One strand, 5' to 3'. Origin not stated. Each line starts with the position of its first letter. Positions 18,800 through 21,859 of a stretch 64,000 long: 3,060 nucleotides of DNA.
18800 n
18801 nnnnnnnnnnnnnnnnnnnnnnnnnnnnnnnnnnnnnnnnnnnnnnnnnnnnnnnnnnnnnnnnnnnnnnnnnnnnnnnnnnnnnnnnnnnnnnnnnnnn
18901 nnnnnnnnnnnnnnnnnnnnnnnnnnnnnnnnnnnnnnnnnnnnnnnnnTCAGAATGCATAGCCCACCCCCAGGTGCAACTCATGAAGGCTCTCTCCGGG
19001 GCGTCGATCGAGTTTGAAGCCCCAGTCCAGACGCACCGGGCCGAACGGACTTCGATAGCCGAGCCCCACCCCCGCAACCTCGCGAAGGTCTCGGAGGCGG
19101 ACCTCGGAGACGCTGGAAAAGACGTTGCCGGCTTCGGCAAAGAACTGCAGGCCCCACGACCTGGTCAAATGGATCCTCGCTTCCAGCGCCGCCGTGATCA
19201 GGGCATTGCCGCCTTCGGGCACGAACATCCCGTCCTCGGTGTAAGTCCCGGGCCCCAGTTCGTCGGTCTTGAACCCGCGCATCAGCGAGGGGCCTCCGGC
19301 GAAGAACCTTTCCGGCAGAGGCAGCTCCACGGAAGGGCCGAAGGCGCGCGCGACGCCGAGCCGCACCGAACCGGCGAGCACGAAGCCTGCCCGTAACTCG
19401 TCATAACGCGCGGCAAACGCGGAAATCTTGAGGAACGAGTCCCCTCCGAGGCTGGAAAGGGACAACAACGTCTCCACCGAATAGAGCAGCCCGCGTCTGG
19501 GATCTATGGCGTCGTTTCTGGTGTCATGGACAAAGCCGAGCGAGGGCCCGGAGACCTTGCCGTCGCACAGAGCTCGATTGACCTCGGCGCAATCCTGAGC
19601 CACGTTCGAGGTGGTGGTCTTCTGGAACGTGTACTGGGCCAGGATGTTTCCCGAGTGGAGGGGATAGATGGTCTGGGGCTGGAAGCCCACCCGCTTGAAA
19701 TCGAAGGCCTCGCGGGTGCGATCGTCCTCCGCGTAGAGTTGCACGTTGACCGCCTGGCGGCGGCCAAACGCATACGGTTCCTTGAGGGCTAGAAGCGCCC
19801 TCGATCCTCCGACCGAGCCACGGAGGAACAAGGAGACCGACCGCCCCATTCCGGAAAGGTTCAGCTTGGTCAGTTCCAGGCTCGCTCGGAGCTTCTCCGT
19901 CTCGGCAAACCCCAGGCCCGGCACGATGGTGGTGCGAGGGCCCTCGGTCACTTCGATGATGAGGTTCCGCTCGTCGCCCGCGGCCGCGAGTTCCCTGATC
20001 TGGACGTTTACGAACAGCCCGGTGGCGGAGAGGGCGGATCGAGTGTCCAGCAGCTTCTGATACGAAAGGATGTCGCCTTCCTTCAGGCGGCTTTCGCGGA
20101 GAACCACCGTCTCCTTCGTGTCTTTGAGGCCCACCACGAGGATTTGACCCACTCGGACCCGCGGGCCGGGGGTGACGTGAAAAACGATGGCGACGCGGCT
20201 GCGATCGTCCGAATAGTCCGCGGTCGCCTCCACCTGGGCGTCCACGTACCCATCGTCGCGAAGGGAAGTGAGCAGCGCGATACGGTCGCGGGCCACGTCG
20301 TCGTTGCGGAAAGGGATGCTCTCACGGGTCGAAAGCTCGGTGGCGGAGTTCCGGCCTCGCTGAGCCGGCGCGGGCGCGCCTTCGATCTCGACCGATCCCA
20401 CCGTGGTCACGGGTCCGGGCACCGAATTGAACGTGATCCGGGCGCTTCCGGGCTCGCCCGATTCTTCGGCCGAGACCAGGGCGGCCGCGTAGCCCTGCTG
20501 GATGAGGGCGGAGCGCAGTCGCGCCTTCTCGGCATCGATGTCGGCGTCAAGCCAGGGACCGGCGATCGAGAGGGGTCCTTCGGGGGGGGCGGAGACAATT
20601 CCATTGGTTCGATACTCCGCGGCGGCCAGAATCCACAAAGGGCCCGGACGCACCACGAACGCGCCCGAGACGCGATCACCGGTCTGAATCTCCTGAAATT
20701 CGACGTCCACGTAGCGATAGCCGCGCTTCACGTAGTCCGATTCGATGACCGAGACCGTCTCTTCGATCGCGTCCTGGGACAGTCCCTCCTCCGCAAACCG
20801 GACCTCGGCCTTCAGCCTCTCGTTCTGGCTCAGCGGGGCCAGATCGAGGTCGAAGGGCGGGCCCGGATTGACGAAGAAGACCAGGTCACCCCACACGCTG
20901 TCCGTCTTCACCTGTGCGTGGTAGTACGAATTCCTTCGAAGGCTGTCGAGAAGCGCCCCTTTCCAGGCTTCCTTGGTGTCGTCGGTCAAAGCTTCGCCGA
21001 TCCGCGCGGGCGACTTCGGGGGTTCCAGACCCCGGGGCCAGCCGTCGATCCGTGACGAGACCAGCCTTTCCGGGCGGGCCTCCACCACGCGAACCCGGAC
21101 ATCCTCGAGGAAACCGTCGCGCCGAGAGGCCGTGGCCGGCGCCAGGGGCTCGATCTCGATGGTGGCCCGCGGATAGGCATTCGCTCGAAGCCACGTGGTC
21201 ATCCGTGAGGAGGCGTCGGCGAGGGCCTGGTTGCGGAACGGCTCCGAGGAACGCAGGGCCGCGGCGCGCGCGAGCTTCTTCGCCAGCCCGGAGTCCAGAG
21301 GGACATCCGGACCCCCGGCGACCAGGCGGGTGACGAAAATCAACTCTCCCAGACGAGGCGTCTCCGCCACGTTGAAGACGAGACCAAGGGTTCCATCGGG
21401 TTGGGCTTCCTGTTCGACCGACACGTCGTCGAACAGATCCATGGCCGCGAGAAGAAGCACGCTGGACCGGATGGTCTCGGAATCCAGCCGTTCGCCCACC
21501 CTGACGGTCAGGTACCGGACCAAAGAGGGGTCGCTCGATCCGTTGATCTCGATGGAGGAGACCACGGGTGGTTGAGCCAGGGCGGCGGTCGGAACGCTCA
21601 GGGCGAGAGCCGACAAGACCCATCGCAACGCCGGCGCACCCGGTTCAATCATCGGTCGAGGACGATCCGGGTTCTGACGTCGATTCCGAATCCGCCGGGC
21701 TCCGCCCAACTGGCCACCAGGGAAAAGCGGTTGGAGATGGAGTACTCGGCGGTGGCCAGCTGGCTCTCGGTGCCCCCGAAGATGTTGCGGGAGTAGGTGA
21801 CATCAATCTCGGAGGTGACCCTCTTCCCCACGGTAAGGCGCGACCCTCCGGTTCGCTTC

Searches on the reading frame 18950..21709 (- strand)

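Call 7: search_protein_families(library=pfam, proteins=[window:18950-21709:-], max_evalue=0.001)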
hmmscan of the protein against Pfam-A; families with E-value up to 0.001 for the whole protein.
window:18950-21709:- (919 aa): 2 families
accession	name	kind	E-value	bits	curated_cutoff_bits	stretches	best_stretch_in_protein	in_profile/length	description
PF01103.29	Omp85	-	3.6e-40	138.9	24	1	617-919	1-325/325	Omp85 superfamily domain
PF07244.20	POTRA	-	8.2e-35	119.8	21.3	2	518-590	1-79/79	Surface antigen variable number repeat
